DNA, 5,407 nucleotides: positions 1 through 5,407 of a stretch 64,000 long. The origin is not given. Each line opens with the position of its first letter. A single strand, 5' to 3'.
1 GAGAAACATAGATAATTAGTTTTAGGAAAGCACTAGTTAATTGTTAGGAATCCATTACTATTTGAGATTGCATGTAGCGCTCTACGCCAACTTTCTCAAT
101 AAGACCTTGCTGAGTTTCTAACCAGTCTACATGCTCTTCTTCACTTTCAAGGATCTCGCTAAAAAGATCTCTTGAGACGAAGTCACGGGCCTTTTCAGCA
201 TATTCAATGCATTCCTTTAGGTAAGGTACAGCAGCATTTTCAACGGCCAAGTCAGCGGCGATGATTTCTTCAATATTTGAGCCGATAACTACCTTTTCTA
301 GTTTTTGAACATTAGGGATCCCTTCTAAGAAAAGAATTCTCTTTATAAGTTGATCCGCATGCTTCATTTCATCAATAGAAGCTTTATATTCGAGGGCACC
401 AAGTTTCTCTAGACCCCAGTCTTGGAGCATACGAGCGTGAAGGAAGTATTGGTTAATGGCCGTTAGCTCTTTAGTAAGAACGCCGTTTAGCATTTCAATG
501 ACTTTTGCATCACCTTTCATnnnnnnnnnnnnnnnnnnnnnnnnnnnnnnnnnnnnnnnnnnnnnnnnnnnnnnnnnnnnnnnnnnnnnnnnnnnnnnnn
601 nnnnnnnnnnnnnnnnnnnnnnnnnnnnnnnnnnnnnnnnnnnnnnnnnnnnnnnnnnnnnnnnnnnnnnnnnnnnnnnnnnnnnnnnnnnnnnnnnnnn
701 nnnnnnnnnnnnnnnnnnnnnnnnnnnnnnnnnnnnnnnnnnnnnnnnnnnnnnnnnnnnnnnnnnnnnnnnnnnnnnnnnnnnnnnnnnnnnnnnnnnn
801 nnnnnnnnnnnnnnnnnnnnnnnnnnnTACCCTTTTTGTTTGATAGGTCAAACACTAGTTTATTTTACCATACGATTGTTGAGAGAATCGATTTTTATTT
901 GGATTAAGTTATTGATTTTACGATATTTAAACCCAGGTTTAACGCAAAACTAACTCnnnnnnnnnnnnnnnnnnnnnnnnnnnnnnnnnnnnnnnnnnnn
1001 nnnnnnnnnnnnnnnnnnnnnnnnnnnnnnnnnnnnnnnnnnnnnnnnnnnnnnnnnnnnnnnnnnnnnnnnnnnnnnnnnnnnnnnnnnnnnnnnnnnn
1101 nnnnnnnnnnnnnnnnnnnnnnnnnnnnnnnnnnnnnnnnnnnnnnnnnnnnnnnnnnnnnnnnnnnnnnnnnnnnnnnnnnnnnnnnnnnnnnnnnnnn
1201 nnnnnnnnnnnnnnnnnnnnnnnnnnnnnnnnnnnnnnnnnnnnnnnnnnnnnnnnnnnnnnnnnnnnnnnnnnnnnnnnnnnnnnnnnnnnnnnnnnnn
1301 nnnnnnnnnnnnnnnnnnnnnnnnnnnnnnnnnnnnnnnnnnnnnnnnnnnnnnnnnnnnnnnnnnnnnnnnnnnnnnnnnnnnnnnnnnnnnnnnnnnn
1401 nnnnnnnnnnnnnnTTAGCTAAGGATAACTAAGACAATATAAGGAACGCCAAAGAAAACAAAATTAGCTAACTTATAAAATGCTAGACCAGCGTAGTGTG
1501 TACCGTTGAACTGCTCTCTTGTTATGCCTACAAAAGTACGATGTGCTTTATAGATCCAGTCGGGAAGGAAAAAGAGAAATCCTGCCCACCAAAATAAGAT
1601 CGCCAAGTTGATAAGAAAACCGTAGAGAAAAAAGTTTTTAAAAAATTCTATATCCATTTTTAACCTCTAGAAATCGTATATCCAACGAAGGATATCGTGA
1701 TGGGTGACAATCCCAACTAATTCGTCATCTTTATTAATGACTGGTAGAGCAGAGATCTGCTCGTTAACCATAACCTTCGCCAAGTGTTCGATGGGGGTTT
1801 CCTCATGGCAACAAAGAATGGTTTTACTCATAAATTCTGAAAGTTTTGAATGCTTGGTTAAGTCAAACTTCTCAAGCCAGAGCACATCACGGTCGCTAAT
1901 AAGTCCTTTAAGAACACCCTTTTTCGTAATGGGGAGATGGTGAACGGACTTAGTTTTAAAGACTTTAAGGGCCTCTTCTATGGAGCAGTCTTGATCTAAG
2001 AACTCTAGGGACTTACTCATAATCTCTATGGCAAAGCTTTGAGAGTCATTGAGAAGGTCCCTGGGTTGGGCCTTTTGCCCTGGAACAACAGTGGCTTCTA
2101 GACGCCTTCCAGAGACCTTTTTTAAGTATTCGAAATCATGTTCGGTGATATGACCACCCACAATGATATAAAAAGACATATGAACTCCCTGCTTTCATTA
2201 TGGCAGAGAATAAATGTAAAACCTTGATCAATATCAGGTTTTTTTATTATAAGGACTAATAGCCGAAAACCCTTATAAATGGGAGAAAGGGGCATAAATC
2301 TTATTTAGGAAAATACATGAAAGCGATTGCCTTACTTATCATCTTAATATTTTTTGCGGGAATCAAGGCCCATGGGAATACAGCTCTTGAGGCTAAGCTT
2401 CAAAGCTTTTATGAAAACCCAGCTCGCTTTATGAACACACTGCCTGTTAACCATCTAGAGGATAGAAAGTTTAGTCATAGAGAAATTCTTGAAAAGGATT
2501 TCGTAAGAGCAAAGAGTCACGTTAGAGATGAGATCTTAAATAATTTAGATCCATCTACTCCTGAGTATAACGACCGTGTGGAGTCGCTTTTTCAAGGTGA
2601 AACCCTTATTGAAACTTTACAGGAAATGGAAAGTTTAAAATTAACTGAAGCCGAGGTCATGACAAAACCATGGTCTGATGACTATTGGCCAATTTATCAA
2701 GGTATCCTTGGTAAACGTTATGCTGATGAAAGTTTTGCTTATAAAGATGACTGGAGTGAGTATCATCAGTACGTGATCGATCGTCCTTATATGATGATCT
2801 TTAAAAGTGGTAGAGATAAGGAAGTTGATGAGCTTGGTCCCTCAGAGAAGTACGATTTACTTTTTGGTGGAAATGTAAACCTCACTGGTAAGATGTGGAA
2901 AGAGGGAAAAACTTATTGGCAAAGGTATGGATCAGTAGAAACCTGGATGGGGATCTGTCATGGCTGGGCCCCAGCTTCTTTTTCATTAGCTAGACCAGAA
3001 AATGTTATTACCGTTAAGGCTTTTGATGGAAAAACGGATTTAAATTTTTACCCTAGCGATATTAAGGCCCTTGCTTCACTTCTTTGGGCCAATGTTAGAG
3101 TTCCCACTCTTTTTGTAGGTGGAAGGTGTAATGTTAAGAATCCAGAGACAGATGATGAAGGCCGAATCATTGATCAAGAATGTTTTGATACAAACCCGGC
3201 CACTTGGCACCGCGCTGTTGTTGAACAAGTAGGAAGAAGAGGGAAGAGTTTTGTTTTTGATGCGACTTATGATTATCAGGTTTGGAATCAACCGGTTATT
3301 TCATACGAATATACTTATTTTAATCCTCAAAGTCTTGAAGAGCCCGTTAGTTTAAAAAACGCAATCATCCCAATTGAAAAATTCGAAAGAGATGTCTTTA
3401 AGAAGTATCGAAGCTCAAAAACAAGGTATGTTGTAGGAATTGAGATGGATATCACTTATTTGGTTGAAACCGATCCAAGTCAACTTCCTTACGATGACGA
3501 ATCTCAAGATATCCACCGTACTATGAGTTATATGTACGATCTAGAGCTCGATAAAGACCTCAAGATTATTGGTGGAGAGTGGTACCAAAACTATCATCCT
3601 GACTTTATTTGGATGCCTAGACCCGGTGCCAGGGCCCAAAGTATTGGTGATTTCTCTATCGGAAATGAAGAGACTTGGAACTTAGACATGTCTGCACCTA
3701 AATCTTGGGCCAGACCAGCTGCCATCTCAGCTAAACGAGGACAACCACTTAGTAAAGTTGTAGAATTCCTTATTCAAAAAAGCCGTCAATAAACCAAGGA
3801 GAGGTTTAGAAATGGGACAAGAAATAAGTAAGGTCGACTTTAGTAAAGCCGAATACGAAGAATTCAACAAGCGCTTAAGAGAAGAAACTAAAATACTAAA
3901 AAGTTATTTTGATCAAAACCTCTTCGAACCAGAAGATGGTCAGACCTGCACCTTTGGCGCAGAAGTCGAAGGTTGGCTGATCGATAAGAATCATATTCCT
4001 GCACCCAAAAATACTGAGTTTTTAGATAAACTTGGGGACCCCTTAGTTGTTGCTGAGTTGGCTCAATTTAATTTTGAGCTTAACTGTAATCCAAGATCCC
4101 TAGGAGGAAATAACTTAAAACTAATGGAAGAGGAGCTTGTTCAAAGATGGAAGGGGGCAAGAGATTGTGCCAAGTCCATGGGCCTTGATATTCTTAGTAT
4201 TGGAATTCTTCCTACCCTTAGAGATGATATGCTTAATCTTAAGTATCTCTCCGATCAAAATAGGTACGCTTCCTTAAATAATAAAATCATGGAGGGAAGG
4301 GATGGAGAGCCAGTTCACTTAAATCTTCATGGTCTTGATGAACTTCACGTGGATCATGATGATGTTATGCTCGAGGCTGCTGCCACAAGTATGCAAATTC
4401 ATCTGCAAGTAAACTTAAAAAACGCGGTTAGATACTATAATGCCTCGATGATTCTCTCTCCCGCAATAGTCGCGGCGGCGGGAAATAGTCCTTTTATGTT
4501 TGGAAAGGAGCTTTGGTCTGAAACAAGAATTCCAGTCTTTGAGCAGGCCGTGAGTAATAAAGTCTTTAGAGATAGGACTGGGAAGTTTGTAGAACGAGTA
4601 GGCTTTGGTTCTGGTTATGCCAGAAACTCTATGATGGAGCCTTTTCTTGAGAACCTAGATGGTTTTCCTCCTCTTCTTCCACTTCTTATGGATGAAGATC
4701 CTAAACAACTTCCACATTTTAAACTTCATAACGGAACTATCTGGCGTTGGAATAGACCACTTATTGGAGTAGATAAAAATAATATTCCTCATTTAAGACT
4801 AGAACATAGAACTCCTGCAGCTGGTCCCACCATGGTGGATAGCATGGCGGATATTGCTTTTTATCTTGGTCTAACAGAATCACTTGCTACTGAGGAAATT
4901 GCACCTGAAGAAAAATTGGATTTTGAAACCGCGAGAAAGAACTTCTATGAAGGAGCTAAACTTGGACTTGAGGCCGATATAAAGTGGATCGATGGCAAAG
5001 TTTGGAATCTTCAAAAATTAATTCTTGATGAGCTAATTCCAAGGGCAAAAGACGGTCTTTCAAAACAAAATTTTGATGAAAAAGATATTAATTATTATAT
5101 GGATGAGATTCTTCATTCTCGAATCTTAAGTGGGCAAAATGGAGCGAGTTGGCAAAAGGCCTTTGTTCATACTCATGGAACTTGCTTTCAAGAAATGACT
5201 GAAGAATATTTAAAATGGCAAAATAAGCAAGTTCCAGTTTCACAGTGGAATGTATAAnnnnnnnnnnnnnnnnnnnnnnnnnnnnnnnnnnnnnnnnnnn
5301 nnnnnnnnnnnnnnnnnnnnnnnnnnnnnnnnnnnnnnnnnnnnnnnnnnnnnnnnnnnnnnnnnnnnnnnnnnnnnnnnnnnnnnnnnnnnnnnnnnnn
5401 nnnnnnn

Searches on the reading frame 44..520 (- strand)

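Call 13: search_protein_families(library=pfam, proteins=[window:44-520:-], max_evalue=0.01)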
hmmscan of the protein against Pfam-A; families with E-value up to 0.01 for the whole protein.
window:44-520:- (158 aa): 1 family
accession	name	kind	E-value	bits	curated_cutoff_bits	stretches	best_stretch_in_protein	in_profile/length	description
PF00210.30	Ferritin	-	9.7e-35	120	24.5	1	8-143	1-141/142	Ferritin-like domain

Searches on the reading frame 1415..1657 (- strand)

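Call 13: search_protein_families(library=pfam, proteins=[window:1415-1657:-], max_evalue=0.01)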
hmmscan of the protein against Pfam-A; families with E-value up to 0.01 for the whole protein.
window:1415-1657:- (80 aa): 1 family
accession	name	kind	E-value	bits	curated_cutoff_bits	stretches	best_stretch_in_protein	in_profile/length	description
PF21742.2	DUF6868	-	5.4e-23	81.9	27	1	1-79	1-79/80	Family of unknown function (DUF6868)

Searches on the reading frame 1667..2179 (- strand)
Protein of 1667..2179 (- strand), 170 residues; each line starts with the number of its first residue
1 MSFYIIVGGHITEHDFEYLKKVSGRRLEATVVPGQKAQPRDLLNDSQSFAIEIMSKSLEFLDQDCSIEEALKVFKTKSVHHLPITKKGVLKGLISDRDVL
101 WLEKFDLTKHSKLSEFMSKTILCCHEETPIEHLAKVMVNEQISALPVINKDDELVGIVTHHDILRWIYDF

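Call 13: search_protein_families(library=pfam, proteins=[window:1667-2179:-], max_evalue=0.01)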
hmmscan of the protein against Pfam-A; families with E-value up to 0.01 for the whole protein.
window:1667-2179:- (170 aa): 1 family
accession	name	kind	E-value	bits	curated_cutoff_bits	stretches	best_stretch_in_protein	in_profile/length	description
PF00571.33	CBS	-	1.5e-28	99.3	24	2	114-168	2-56/57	CBS domain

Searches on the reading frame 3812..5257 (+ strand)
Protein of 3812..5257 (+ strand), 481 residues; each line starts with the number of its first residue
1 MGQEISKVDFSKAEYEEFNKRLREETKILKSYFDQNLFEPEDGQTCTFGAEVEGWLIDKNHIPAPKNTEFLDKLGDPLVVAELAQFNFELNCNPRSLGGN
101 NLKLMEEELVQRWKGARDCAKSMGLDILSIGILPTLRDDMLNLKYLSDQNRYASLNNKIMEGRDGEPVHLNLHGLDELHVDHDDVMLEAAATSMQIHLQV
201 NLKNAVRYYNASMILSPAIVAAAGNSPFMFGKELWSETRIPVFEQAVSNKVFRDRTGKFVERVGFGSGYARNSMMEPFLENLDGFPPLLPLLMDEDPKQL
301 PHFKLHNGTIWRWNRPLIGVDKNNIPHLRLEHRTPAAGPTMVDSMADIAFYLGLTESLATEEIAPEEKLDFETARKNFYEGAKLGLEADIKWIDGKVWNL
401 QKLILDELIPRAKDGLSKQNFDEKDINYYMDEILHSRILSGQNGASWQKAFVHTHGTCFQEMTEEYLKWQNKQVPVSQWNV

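Call 13: search_protein_families(library=pfam, proteins=[window:3812-5257:+], max_evalue=0.01)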
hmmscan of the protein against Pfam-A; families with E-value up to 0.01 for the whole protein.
window:3812-5257:+ (481 aa): 1 family
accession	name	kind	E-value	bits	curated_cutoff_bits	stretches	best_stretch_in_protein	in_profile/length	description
PF04107.18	GCS2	-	2e-07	31.1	21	1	192-246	122-181/291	Glutamate-cysteine ligase family 2(GCS2)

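Call 59: search_protein_families(library=ncbifam, proteins=[window:3812-5257:+], max_evalue=0.1)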
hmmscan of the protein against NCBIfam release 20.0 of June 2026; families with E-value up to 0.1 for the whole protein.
window:3812-5257:+ (481 aa): 2 families
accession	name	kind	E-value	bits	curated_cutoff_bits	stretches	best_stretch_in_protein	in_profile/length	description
TIGR03444.1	EgtA_Cys_ligase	equivalog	0.046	12.6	370.8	1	185-247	144-208/390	ergothioneine biosynthesis glutamate--cysteine ligase EgtA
TIGR01436.1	glu_cys_lig_pln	equivalog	0.091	11.2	463.15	0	102-232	99-209/446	glutamate--cysteine ligase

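Call 60: search_solved_structures(query=window:3812-5257:+, max_evalue=0.1)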
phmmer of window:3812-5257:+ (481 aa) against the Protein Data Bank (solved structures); distinct sequences matched with E-value up to 0.1: 0.
